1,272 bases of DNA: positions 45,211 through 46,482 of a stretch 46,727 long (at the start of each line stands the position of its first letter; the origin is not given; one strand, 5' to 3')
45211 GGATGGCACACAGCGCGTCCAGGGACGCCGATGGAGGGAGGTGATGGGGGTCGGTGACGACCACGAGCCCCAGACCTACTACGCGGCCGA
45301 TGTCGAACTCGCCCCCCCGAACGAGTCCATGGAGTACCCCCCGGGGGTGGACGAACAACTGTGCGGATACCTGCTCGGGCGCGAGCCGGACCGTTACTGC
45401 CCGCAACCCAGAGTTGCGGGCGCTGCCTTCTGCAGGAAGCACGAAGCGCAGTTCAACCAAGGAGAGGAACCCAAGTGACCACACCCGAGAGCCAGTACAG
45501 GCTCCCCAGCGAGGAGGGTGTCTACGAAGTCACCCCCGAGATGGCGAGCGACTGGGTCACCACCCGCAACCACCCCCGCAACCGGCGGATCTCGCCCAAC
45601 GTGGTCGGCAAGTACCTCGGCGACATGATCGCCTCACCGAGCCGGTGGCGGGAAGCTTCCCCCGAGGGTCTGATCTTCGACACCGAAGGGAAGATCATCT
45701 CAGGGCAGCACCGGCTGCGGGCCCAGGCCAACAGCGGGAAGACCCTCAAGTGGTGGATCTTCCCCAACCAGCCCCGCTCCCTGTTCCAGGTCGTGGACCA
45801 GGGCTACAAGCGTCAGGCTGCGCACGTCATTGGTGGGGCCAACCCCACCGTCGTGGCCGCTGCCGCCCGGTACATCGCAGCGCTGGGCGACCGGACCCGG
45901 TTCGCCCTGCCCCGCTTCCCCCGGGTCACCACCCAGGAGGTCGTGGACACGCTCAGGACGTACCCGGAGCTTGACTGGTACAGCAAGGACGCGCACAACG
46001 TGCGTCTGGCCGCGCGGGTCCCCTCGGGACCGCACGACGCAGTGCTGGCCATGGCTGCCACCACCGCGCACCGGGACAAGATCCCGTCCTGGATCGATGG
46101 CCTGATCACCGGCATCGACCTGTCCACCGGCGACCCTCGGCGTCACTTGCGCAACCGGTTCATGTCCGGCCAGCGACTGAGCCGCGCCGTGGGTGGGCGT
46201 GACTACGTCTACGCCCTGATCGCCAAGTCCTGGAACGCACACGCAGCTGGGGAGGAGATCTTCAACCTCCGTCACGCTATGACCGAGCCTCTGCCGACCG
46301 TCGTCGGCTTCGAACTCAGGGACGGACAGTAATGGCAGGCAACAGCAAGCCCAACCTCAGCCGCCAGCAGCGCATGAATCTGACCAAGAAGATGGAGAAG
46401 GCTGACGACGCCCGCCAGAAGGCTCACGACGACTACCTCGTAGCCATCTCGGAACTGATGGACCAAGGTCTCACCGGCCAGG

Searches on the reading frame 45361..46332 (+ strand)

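Call 33: search_protein_families(library=phrogs, proteins=[window:45361-46332:+], max_evalue=0.001)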
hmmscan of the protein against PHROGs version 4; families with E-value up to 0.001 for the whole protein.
window:45361-46332:+ (323 aa): 1 family
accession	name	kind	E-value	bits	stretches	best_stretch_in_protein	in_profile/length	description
phrog_5931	-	unknown function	8.9e-36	124.8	1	54-304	12-263/282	-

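Call 35: search_protein_families(library=pfam, proteins=[window:45361-46332:+], max_evalue=0.01)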
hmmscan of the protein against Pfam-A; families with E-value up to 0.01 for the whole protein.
window:45361-46332:+ (323 aa): 0 families
